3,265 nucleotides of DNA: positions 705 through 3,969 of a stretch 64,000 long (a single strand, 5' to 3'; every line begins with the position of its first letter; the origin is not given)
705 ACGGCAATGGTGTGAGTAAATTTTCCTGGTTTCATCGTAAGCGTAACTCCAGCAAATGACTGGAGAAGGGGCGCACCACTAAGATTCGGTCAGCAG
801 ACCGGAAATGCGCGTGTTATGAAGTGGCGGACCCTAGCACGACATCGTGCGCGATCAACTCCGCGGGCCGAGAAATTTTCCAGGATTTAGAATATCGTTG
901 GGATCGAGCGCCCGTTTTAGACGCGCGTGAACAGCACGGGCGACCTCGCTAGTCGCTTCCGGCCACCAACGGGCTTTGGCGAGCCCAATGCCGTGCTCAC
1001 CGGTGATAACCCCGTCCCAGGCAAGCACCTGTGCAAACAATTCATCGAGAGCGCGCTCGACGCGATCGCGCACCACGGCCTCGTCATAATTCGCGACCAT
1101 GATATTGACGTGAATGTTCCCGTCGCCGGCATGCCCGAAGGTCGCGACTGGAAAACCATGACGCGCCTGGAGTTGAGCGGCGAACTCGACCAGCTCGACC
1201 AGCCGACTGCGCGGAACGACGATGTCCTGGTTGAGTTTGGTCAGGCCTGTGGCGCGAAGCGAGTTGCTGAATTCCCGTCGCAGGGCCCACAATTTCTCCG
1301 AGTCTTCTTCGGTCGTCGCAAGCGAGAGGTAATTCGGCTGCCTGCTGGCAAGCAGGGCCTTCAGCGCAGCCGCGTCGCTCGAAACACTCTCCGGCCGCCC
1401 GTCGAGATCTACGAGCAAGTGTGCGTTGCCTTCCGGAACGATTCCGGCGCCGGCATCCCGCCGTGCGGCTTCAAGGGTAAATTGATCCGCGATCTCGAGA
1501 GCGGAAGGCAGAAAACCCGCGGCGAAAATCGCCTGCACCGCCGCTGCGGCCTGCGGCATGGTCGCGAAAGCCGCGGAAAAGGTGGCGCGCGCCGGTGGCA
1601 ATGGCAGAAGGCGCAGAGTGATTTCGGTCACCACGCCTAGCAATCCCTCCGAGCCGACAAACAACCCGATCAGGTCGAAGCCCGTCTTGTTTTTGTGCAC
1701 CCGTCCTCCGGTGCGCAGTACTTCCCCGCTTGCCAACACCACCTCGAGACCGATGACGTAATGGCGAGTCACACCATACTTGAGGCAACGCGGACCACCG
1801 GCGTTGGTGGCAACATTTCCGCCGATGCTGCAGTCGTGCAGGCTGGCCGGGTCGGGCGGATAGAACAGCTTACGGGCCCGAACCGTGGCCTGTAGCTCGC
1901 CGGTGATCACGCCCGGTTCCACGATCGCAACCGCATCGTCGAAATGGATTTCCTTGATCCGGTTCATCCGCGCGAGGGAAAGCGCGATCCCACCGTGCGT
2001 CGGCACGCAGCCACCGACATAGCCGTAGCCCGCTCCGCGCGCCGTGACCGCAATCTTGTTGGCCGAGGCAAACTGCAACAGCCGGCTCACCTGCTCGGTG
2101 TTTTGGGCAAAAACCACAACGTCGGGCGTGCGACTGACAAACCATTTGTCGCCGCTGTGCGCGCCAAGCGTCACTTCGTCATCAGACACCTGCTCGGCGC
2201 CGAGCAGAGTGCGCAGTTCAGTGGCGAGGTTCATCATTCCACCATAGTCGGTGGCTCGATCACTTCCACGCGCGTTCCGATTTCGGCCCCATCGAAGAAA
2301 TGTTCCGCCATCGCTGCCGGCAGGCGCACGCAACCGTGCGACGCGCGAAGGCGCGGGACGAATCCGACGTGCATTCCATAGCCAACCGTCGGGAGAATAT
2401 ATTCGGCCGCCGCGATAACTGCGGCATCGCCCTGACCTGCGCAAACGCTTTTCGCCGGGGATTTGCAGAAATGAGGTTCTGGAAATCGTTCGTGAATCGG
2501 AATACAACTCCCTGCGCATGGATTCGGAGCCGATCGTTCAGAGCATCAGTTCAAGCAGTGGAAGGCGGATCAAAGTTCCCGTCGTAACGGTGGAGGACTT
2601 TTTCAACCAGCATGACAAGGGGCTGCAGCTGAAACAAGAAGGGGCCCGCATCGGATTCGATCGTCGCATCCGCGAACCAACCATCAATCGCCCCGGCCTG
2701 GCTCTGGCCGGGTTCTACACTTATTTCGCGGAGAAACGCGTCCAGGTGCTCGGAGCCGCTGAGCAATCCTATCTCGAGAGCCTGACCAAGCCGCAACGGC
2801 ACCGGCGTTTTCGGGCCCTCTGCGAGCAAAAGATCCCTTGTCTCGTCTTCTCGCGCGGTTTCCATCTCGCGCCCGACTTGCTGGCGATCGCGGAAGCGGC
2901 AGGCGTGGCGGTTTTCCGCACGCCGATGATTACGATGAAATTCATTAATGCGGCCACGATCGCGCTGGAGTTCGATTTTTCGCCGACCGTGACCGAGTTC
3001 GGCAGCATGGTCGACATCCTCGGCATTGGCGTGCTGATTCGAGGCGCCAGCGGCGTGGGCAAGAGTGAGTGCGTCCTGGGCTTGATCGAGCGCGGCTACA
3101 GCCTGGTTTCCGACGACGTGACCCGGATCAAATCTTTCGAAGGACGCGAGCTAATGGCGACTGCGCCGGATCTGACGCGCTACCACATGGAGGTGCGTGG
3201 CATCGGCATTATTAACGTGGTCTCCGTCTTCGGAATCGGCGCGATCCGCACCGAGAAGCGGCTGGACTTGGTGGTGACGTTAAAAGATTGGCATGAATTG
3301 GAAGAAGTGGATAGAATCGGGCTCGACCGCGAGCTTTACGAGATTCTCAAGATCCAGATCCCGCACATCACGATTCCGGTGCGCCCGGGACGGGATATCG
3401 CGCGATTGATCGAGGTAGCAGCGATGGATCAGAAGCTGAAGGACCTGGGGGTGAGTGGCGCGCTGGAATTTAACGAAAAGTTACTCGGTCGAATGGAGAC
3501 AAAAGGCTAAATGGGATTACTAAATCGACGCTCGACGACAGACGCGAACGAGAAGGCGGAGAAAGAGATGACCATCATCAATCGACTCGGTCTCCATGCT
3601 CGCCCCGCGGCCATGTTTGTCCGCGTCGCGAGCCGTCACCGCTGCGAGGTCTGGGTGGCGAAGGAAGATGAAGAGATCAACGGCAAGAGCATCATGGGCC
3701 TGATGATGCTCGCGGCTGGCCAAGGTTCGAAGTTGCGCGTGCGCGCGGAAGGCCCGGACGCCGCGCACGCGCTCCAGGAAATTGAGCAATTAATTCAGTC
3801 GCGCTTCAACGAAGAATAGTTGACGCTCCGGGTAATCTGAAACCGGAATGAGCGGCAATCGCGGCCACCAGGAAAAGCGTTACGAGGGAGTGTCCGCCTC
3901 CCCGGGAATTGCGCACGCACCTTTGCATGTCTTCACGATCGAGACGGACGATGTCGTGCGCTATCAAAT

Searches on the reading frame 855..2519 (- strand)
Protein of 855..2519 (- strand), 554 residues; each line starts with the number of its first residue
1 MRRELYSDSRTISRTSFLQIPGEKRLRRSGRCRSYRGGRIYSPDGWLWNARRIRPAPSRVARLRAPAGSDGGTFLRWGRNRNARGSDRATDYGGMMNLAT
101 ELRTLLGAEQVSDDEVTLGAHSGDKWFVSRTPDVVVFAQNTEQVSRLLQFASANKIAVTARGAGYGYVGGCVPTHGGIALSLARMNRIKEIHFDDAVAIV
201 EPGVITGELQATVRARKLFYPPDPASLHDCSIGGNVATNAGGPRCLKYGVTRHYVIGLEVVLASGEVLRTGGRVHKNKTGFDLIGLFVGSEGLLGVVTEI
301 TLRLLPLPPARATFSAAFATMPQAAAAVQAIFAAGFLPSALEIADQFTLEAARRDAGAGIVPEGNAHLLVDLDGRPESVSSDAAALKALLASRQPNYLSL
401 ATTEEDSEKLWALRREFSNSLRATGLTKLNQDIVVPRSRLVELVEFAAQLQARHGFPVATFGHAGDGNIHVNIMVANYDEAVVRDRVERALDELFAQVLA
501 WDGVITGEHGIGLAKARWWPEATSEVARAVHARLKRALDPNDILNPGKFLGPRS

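Call 8: search_protein_families(library=pfam, proteins=[window:855-2519:-], max_evalue=0.00001)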
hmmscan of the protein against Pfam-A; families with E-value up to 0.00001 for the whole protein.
window:855-2519:- (554 aa): 2 families
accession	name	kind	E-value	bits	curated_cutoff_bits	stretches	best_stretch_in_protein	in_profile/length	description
PF02913.24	FAD-oxidase_C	-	2e-56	191.9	21.2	1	308-548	2-247/248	FAD linked oxidases, C-terminal domain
PF01565.28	FAD_binding_4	-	5.7e-42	143.1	26.4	1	132-271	1-139/139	FAD binding domain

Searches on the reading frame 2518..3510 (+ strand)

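Call 60: search_protein_families(library=pfam, proteins=[window:2518-3510:+], max_evalue=0.0001)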
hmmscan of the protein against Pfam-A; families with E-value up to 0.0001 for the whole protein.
window:2518-3510:+ (330 aa): 2 families
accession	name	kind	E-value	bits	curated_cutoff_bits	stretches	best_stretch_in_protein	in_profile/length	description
PF07475.17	Hpr_kinase_C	-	2.4e-57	193.6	33.3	1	154-321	3-170/171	HPr Serine kinase C-terminal domain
PF02603.21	Hpr_kinase_N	-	1.1e-34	119.5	24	1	23-147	1-122/125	HPr Serine kinase N terminus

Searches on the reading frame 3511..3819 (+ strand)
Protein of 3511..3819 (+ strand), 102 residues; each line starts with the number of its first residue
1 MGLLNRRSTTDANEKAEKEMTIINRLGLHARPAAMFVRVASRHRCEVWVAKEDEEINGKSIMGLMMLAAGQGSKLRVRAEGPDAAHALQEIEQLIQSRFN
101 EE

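Call 60: search_protein_families(library=pfam, proteins=[window:3511-3819:+], max_evalue=0.0001)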
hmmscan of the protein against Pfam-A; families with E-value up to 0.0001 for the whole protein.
window:3511-3819:+ (102 aa): 1 family
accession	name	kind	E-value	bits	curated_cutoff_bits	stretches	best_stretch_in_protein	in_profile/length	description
PF00381.24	PTS-HPr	-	5.7e-32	110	23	1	17-96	2-80/81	PTS HPr component phosphorylation site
